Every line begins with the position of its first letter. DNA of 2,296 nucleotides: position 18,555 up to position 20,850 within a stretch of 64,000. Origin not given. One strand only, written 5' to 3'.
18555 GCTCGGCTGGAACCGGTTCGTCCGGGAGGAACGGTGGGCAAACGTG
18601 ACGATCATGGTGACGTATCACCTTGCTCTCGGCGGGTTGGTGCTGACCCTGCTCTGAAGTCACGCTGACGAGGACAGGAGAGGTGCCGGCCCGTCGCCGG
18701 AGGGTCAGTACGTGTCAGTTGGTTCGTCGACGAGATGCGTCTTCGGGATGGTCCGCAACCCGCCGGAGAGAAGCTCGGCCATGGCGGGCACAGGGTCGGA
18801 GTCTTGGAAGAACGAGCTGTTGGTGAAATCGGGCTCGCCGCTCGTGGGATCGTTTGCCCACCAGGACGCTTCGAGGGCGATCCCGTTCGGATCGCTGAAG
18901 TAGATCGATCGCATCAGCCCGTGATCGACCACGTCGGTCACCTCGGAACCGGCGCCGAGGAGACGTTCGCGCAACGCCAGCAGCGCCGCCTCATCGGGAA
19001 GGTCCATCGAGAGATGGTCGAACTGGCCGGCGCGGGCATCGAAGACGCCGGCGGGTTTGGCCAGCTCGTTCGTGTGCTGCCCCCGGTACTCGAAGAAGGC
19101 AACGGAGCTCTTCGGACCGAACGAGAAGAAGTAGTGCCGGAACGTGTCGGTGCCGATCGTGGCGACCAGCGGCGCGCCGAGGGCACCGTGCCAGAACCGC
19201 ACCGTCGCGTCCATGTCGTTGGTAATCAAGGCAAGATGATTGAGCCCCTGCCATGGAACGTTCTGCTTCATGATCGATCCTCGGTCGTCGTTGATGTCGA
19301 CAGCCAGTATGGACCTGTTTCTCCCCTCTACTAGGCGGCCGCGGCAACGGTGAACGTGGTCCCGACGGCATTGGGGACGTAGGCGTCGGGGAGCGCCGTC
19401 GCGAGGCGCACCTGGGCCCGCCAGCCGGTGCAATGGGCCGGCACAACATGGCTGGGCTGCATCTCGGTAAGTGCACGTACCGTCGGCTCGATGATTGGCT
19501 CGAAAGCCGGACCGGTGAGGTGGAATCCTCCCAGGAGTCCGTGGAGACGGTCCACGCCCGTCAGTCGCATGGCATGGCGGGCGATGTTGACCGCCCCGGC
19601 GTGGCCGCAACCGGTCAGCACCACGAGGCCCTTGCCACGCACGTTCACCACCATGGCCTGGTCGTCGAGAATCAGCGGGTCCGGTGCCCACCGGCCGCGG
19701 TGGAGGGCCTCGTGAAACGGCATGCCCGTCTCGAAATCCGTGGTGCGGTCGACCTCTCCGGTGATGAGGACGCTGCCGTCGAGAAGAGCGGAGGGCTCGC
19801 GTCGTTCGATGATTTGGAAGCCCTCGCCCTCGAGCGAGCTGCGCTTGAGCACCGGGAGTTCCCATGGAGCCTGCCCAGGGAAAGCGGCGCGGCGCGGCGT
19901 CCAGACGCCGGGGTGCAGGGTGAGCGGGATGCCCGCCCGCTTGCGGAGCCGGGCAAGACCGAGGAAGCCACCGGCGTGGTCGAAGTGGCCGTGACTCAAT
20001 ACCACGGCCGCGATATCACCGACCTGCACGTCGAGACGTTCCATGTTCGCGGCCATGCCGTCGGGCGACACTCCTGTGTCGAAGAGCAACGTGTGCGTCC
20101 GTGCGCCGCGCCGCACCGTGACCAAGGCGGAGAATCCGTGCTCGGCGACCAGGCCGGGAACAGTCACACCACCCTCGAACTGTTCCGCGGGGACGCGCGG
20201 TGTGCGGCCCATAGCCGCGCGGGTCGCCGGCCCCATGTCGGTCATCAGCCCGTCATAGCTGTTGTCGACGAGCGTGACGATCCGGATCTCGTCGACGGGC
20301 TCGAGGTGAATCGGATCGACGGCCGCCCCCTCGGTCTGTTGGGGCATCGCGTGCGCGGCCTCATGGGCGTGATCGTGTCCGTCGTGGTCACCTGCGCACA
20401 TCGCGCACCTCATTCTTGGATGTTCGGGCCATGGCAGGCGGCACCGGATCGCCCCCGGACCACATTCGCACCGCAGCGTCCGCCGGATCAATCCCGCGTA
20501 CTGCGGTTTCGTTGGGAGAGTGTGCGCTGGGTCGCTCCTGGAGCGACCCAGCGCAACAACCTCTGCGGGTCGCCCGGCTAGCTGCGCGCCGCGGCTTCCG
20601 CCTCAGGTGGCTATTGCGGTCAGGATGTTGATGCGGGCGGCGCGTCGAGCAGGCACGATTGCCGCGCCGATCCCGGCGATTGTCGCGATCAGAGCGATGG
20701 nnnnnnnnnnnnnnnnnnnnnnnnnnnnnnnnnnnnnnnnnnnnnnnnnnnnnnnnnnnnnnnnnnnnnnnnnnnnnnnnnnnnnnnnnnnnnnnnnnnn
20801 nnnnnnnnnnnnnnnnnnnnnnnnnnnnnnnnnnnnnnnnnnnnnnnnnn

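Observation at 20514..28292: The 7.6-kb ABC-MFS-two-component block is flanked by ~87-nt direct repeats derived from the neighbouring gene's 3' end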

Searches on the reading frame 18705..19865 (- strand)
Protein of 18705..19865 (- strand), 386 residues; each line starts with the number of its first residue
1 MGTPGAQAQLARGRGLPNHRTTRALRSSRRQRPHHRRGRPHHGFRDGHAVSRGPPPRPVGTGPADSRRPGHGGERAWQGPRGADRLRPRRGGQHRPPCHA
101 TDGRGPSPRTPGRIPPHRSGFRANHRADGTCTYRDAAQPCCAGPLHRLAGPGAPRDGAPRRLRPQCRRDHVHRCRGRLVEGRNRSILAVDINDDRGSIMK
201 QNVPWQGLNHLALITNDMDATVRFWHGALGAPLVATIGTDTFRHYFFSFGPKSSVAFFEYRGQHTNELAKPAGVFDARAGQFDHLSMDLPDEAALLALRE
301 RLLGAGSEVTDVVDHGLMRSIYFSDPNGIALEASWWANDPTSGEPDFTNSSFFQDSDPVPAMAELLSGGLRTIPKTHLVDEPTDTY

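Call 7: search_protein_families(library=pfam, proteins=[window:18705-19865:-])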
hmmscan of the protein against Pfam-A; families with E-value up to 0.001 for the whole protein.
window:18705-19865:- (386 aa): 1 family
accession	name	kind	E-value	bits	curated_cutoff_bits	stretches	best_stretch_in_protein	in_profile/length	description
PF00903.31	Glyoxalase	-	4.7e-12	46.8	20.6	1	207-332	1-120/121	Glyoxalase/Bleomycin resistance protein/Dioxygenase superfamily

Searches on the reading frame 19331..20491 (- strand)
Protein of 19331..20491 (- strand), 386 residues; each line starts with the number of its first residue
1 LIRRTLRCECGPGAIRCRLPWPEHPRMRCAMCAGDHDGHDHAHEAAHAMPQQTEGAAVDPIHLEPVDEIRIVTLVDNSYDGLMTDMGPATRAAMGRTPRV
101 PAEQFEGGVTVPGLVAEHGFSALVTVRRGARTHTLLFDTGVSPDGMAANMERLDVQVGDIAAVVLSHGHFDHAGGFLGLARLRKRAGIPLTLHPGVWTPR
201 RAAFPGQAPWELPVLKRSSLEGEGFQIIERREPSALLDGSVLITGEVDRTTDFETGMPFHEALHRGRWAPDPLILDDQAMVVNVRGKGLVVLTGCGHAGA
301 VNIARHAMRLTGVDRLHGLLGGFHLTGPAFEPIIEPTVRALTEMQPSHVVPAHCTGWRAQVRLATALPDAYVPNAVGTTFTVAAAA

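Call 7: search_protein_families(library=pfam, proteins=[window:19331-20491:-])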
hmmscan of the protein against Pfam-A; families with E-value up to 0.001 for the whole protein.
window:19331-20491:- (386 aa): 2 families
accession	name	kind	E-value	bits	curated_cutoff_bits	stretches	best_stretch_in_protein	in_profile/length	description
PF00753.33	Lactamase_B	-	6.1e-11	43.1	22.7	1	130-202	13-86/196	Metallo-beta-lactamase superfamily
PF12706.13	Lactamase_B_2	-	4e-08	33.6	27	1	133-206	1-76/200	Beta-lactamase superfamily domain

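Call 23: find_encoding_contigs(protein=window:19331-20413:-, flank=10000, max_places=10)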
Protein window:19331-20413:- (360 aa): no gene with exactly this product is on record in the collection.

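Call 24: find_homologous_proteins(query=window:19334-20401:-, max_evalue=1e-60)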
Query window:19334-20401:- (356 aa): 7560 proteins with E <= 1e-60 among 8000 candidates; the best 120 are listed.
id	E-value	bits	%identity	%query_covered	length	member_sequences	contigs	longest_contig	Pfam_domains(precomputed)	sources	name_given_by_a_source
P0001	2.6e-237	805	100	100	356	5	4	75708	PF12706.14,PF00753.34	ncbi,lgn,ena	-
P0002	2.4e-199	680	85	99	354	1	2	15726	PF12706.14,PF00753.34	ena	-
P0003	9.9e-199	678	85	100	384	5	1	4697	PF12706.14,PF00753.34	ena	-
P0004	1.8e-182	625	79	96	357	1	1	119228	PF12706.14,PF00753.34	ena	-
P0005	5.8e-182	623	77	100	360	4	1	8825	PF12706.14,PF00753.34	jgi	jgi:7,8-dihydropterin-6-yl-methyl-4-(beta-D-ribofuranosyl)aminobenzene 5'-phosphate synthase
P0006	4.2e-177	607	76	100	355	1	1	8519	PF12706.14,PF00753.34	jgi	jgi:7,8-dihydropterin-6-yl-methyl-4-(beta-D-ribofuranosyl)aminobenzene 5'-phosphate synthase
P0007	4.6e-177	607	77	100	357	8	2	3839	PF12706.14,PF00753.34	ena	-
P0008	7.1e-177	606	77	100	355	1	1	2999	PF12706.14,PF23023.2,PF00753.34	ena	-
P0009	1.6e-176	605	76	100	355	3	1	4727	PF12706.14,PF00753.34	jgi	jgi:7,8-dihydropterin-6-yl-methyl-4-(beta-D-ribofuranosyl)aminobenzene 5'-phosphate synthase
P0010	3.5e-176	604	76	100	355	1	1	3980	PF12706.14,PF23023.2,PF00753.34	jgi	jgi:7,8-dihydropterin-6-yl-methyl-4-(beta-D-ribofuranosyl)aminobenzene 5'-phosphate synthase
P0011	3.8e-176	604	77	100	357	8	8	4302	PF12706.14,PF00753.34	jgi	jgi:7,8-dihydropterin-6-yl-methyl-4-(beta-D-ribofuranosyl)aminobenzene 5'-phosphate synthase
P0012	2.9e-175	601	75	100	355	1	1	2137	PF12706.14,PF00753.34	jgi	jgi:7,8-dihydropterin-6-yl-methyl-4-(beta-D-ribofuranosyl)aminobenzene 5'-phosphate synthase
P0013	3.4e-175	601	75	100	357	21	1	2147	PF12706.14,PF00753.34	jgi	jgi:7,8-dihydropterin-6-yl-methyl-4-(beta-D-ribofuranosyl)aminobenzene 5'-phosphate synthase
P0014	3.8e-175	600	76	100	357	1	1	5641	PF12706.14,PF00753.34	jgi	jgi:7,8-dihydropterin-6-yl-methyl-4-(beta-D-ribofuranosyl)aminobenzene 5'-phosphate synthase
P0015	1.9e-174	598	77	100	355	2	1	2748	PF12706.14,PF00753.34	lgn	-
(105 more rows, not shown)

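Call 25: find_encoding_contigs(protein=P0001, flank=10000, max_places=10)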
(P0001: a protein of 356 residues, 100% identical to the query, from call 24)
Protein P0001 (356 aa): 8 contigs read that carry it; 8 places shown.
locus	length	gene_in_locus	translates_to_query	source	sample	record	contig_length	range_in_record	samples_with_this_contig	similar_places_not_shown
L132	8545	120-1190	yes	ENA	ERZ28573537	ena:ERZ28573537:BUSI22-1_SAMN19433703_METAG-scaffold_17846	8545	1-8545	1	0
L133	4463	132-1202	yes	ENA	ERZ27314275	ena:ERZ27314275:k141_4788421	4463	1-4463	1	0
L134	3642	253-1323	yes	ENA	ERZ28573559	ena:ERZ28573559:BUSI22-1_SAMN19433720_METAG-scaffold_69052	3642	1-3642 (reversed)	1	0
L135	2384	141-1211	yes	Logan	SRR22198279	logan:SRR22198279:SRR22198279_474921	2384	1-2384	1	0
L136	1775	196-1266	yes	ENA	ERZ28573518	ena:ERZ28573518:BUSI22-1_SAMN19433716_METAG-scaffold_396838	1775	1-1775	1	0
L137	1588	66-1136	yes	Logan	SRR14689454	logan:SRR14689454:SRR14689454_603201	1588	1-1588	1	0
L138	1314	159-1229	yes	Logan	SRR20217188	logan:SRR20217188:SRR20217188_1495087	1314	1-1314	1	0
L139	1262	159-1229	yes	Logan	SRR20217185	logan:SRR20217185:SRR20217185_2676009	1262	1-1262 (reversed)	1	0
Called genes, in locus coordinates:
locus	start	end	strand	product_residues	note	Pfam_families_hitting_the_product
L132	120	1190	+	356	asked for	PF00753:Lactamase_B, PF12706:Lactamase_B_2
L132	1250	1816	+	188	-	PF00903:Glyoxalase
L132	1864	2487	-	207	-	PF07947:YhhN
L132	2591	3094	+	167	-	-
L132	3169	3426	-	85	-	-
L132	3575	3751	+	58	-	-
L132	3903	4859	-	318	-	PF00561:Abhydrolase_1, PF12146:Hydrolase_4, PF12697:Abhydrolase_6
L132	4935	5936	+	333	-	PF02423:OCD_Mu_crystall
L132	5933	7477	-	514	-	PF00221:Lyase_aromatic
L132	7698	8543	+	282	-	?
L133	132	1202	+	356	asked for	PF00753:Lactamase_B, PF12706:Lactamase_B_2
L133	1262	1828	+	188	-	PF00903:Glyoxalase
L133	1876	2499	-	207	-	PF07947:YhhN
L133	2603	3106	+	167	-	-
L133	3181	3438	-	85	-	-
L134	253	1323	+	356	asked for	PF00753:Lactamase_B, PF12706:Lactamase_B_2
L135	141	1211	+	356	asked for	PF00753:Lactamase_B, PF12706:Lactamase_B_2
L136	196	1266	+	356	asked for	PF00753:Lactamase_B, PF12706:Lactamase_B_2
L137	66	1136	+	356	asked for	PF00753:Lactamase_B, PF12706:Lactamase_B_2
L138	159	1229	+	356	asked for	PF00753:Lactamase_B, PF12706:Lactamase_B_2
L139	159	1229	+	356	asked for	PF00753:Lactamase_B, PF12706:Lactamase_B_2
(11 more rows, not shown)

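Call 26: list_cluster_members(proteins=[P0001])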
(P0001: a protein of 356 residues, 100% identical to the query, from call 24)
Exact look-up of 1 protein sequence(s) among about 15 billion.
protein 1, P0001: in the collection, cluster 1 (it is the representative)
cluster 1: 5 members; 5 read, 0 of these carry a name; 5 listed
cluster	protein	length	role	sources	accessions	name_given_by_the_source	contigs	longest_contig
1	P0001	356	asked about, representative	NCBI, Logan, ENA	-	-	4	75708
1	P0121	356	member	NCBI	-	-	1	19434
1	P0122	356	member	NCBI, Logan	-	-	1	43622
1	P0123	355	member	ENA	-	-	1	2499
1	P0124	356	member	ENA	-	-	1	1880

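Call 31: find_encoding_contigs(protein=P0002, flank=10000, max_places=6)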
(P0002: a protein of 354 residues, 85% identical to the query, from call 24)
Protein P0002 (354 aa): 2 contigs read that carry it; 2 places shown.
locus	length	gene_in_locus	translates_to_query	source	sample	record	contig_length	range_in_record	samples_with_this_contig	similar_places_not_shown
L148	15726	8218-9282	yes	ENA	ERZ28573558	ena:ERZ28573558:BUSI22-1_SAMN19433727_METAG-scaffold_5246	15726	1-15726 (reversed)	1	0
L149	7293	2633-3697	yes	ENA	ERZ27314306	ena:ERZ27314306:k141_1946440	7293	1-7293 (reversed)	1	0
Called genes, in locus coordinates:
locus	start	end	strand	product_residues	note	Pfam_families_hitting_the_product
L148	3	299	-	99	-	?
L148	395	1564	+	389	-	PF03060:NMO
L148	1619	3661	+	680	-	PF04851:ResIII, PF00270:DEAD, PF00271:Helicase_C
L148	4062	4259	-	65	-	-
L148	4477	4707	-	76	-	-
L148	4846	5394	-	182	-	PF05685:Uma2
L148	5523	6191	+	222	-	-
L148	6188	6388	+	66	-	-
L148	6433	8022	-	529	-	PF04675:DNA_ligase_A_N, PF01068:DNA_ligase_A_M, PF04679:DNA_ligase_A_C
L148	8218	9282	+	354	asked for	PF00753:Lactamase_B, PF12706:Lactamase_B_2 (weak)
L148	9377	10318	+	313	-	PF01933:CofD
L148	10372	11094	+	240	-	PF01996:F420_ligase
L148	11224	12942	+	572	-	-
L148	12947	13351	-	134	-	PF00903:Glyoxalase, PF18029:Glyoxalase_6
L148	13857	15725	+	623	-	?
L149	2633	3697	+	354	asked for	PF00753:Lactamase_B, PF12706:Lactamase_B_2 (weak)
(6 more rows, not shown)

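Call 32: find_encoding_contigs(protein=P0004, flank=10000, max_places=4)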
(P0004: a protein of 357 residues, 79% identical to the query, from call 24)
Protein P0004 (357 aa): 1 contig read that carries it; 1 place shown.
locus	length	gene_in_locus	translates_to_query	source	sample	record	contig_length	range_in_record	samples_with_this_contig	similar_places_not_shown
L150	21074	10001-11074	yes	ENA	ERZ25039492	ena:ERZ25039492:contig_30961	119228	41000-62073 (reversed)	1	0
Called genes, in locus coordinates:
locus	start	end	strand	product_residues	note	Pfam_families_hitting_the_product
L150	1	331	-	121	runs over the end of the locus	PF01152:Bac_globin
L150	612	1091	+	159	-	PF01596:Methyltransf_3, PF13578:Methyltransf_24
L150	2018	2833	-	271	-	PF01551:Peptidase_M23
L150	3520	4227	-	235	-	PF18075:FtsX_ECD, PF02687:FtsX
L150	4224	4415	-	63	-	-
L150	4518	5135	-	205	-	PF00005:ABC_tran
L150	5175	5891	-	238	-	PF03462:PCRF, PF00472:RF-1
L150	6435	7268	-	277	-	PF07516:SecA_SW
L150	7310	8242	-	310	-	PF01043:SecA_PP_bind, PF07517:SecA_DEAD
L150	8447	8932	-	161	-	PF07517:SecA_DEAD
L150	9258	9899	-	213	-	PF01810:LysE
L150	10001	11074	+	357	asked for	PF00753:Lactamase_B, PF12706:Lactamase_B_2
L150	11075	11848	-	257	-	PF07087:DUF1353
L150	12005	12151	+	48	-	-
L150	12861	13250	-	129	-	PF00156:Pribosyltran (weak)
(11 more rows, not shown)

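Call 37: find_encoding_contigs(protein=P0123, flank=10000, max_places=6)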
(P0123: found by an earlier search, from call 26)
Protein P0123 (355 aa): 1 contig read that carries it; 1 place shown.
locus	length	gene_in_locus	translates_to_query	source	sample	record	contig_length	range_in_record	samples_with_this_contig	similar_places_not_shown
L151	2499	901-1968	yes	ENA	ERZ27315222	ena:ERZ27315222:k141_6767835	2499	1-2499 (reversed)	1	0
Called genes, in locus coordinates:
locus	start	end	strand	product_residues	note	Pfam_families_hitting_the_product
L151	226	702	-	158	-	PF00578:AhpC-TSA (weak)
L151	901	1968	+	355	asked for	PF00753:Lactamase_B, PF12706:Lactamase_B_2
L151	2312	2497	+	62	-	?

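Call 38: find_encoding_contigs(protein=P0124, flank=10000, max_places=6)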
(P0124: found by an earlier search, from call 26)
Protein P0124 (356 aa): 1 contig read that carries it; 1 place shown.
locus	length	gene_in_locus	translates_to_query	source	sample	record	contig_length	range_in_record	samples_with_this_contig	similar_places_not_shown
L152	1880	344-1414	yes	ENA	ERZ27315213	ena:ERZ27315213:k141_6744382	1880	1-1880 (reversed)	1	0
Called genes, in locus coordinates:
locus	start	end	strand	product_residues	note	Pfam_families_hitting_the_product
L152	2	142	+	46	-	?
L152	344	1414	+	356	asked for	PF00753:Lactamase_B, PF12706:Lactamase_B_2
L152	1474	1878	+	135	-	?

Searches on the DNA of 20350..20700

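Call 57: search_rna_families(source=window, start=20350, end=20700, threshold=evalue, max_evalue=1)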
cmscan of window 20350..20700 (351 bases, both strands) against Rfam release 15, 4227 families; matches with E-value up to 1: 4.
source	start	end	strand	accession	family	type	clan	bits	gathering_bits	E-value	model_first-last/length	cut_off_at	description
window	20524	20554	+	RF00867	mir-BART5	Gene; miRNA;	-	21.6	70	0.15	1-89/89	no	mir-BART5 microRNA precursor family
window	20523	20555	-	RF03852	mir-610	Gene; miRNA;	-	18.9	90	0.2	20-56/75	no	mir-610 microRNA precursor family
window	20523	20555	+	RF03852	mir-610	Gene; miRNA;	-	17.9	90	0.37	20-56/75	no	mir-610 microRNA precursor family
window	20351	20408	+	RF00218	SNORD46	Gene; snRNA; snoRNA; CD-box;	CL00061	17.5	40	0.32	1-104/104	no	Small nucleolar RNA SNORD46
